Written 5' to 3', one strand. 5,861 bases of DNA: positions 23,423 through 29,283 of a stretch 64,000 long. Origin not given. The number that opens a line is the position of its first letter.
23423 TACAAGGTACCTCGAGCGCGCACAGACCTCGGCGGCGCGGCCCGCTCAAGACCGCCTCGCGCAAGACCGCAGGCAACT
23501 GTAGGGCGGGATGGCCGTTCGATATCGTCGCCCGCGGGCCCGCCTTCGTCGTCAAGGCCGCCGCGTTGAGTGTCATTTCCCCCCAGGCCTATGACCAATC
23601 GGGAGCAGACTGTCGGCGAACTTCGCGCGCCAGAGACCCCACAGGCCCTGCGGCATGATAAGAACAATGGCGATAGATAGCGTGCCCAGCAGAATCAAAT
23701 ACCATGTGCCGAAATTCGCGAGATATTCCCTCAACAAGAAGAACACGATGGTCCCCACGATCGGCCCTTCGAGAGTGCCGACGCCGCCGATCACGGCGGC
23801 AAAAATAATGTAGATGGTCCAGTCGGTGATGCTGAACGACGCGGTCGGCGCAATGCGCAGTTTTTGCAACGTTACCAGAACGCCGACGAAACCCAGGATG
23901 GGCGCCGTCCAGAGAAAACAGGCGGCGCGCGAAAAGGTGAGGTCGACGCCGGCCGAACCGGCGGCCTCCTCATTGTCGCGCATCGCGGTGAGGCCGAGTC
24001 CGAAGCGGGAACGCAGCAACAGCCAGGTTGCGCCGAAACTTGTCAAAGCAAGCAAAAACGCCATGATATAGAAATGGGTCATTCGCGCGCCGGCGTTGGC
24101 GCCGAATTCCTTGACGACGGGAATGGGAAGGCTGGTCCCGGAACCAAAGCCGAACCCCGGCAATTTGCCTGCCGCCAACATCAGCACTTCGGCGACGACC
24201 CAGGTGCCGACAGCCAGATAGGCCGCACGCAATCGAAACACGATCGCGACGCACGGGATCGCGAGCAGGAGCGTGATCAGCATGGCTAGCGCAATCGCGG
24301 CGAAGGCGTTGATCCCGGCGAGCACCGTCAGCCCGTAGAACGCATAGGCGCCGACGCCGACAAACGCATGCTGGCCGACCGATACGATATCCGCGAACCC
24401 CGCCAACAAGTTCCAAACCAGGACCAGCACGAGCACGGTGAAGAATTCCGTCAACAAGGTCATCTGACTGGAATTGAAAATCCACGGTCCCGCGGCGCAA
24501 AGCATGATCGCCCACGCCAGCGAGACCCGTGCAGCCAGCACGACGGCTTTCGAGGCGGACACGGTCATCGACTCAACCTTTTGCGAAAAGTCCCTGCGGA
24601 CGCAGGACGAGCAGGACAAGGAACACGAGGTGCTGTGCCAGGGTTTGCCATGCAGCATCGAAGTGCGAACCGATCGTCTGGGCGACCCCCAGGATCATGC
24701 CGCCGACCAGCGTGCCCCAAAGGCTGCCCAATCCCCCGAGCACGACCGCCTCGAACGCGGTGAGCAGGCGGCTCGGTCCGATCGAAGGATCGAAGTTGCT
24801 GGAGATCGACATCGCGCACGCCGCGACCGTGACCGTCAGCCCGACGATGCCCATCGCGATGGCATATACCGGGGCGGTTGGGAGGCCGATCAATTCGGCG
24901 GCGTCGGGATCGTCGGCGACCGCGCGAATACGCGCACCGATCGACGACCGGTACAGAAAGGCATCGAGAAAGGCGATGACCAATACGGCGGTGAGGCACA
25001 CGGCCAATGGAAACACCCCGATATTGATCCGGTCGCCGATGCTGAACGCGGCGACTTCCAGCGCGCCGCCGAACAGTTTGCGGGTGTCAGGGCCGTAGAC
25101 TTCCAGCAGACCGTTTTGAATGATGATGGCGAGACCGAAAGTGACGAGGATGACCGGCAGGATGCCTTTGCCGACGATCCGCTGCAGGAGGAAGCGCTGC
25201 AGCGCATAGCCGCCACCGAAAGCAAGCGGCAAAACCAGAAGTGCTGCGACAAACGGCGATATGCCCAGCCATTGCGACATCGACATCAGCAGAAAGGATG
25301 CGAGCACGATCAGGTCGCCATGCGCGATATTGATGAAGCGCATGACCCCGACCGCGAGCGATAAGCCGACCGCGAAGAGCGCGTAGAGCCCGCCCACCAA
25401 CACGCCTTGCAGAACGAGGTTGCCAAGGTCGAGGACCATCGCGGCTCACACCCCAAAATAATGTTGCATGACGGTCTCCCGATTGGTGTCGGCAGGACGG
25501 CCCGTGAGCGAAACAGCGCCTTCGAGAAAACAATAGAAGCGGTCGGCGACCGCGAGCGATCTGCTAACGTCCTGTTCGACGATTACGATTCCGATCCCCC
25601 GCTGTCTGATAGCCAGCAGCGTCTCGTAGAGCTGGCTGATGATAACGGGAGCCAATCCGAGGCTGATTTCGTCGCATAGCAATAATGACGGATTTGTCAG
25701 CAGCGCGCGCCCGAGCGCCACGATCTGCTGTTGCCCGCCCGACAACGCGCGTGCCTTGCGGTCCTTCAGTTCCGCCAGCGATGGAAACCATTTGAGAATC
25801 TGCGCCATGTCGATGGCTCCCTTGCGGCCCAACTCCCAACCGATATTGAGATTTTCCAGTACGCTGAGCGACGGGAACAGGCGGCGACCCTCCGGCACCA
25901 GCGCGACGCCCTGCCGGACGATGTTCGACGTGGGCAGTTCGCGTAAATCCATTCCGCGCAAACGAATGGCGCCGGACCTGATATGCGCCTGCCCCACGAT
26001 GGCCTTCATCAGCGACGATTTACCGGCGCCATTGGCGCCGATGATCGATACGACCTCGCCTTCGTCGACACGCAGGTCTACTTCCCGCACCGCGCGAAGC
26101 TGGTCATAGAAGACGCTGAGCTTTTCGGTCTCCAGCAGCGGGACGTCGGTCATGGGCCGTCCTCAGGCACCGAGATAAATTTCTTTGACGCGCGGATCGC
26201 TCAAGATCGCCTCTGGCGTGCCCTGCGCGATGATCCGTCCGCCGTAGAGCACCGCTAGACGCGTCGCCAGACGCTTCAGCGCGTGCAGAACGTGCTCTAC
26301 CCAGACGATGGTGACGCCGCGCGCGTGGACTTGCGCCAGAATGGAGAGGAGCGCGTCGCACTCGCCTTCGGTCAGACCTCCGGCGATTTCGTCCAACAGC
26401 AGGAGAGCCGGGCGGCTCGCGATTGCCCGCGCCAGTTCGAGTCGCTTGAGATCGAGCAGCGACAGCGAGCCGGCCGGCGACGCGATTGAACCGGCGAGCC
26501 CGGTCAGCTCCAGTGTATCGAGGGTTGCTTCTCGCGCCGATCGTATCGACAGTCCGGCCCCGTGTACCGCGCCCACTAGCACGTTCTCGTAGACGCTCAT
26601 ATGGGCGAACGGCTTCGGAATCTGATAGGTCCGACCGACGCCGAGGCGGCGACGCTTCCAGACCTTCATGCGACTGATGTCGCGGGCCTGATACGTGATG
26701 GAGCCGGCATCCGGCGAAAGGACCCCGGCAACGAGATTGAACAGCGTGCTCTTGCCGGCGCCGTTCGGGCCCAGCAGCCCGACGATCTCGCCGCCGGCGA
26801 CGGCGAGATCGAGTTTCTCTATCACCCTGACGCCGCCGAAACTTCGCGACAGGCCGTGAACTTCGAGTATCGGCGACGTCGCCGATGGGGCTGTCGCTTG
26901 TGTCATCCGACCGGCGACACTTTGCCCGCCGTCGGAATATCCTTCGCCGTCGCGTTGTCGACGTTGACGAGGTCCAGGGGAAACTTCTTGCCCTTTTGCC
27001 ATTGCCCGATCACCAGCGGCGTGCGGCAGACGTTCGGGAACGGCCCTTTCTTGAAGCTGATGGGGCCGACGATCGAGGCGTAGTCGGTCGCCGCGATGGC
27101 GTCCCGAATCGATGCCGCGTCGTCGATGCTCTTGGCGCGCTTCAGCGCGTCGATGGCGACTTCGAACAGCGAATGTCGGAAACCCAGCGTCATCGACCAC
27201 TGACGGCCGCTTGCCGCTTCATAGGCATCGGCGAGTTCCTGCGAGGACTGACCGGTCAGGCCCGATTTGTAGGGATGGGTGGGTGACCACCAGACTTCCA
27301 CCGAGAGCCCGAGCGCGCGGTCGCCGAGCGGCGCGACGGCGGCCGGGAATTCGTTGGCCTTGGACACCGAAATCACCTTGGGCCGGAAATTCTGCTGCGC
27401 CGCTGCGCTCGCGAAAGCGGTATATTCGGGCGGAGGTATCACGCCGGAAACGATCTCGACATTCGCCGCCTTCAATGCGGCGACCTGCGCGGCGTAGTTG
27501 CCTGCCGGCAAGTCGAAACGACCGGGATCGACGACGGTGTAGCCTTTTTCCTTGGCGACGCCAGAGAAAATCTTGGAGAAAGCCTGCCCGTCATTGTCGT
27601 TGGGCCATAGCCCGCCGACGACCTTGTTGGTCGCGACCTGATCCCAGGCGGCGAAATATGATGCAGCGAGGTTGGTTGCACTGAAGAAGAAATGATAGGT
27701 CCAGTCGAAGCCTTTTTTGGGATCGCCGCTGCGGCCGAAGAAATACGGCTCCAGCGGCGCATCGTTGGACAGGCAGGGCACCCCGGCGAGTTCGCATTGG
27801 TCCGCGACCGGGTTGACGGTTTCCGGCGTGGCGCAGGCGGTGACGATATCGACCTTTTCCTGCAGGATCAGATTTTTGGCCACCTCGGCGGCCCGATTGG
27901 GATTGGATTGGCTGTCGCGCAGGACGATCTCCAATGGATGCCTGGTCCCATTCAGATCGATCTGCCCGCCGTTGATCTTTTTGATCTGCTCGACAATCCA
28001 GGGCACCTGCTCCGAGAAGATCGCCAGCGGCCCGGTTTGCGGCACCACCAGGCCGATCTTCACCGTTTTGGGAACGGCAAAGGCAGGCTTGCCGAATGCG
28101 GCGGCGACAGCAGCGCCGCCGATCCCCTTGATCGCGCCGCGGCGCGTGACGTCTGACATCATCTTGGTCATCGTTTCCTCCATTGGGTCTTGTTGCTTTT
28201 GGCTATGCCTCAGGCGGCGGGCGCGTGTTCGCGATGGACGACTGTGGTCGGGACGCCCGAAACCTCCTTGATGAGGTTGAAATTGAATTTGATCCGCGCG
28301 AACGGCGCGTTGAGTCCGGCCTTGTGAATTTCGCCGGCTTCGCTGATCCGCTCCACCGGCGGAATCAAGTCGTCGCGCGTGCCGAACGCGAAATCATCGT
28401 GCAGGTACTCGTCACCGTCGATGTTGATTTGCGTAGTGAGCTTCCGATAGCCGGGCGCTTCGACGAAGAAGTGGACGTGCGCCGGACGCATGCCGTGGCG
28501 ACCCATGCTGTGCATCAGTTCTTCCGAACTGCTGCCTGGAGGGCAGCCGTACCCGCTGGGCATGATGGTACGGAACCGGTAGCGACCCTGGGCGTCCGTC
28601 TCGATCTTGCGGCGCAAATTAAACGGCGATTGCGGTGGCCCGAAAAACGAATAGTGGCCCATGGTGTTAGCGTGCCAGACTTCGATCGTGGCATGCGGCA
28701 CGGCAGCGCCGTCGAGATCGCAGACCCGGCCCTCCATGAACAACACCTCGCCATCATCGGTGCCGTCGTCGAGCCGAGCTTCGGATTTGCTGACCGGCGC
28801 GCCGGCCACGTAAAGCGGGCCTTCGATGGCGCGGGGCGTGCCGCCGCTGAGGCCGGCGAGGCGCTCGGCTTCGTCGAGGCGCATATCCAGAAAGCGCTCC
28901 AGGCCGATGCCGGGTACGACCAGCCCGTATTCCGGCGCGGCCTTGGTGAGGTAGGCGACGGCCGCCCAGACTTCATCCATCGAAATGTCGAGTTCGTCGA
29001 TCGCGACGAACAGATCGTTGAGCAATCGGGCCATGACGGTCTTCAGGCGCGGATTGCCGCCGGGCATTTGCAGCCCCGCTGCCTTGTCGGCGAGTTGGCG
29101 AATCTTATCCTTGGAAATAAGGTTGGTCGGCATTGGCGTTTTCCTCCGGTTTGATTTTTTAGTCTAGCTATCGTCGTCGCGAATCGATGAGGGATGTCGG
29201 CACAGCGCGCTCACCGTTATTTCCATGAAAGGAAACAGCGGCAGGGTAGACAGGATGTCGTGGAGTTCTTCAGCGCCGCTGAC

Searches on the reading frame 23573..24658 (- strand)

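Call 48: search_protein_families(library=pfam, proteins=[window:23573-24658:-], max_evalue=0.001)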
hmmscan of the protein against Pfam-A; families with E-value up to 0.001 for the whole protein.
window:23573-24658:- (361 aa): 1 family
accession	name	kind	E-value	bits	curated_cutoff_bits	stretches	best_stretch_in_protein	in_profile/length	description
PF02653.21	BPD_transp_2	-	6.4e-28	98.1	26.8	1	67-331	4-268/269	Branched-chain amino acid transport system / permease component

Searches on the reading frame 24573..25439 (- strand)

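Call 48: search_protein_families(library=pfam, proteins=[window:24573-25439:-], max_evalue=0.001)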
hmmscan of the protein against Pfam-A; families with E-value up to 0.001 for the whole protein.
window:24573-25439:- (288 aa): 1 family
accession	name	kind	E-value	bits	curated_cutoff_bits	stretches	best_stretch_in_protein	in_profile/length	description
PF02653.21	BPD_transp_2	-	2.5e-28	99.4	26.8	1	9-278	2-266/269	Branched-chain amino acid transport system / permease component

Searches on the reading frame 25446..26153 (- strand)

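Call 48: search_protein_families(library=pfam, proteins=[window:25446-26153:-], max_evalue=0.001)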
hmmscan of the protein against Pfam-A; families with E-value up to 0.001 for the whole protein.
window:25446-26153:- (235 aa): 6 families
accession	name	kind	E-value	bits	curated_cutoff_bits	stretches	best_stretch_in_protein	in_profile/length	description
PF00005.33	ABC_tran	-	1.7e-30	106.8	25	1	23-162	2-134/137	ABC transporter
PF13304.12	AAA_21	-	1.8e-09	38.5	27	2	132-191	233-295/304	AAA domain, putative AbiEii toxin, Type IV TA system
PF02463.25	SMC_N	-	1.3e-05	25.2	40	1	33-57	25-52/220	RecF/RecN/SMC N terminal domain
PF20703.3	nSTAND1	-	0.00049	20.3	27.1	1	9-52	10-53/379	Novel STAND NTPase 1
PF03193.22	RsgA_GTPase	-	0.00051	20.3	30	1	23-64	98-138/174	RsgA GTPase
PF13555.12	AAA_29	-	0.00057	20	27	0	26-52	16-42/61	P-loop containing region of AAA domain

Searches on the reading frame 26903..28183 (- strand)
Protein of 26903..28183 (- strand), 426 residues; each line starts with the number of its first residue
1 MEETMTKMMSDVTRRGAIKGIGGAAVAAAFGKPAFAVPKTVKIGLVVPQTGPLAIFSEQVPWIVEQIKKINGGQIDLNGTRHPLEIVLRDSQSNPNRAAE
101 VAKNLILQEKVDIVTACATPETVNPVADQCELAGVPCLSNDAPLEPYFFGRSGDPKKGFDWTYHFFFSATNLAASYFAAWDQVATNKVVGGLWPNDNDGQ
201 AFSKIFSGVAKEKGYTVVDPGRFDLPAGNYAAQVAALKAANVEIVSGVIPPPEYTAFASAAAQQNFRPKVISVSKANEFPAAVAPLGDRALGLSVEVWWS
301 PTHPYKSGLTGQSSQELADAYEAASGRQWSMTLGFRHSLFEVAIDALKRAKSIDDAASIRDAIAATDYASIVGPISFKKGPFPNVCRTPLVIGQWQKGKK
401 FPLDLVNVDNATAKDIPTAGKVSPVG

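Call 48: search_protein_families(library=pfam, proteins=[window:26903-28183:-], max_evalue=0.001)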
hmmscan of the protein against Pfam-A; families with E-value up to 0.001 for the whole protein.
window:26903-28183:- (426 aa): 2 families
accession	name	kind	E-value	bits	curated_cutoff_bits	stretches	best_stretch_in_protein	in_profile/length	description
PF13458.12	Peripla_BP_6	-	7.2e-42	144.7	31.7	1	40-396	1-339/343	Periplasmic binding protein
PF13433.12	Peripla_BP_5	-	4.9e-09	36.2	27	1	41-122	1-80/363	Periplasmic binding protein domain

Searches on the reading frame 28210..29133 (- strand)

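Call 48: search_protein_families(library=pfam, proteins=[window:28210-29133:-], max_evalue=0.001)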
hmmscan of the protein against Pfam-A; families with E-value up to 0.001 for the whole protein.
window:28210-29133:- (307 aa): 3 families
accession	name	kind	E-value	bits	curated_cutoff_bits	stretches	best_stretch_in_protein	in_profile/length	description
PF00775.27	Dioxygenase_C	-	2.8e-57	193.6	27.3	1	103-286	1-179/182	Dioxygenase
PF04444.19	Dioxygenase_N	-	8.4e-17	61.2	27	1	27-92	1-73/75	Catechol dioxygenase N terminus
PF13620.12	CarboxypepD_reg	-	1.7e-05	25.5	32.3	0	134-193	3-48/82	Carboxypeptidase regulatory-like domain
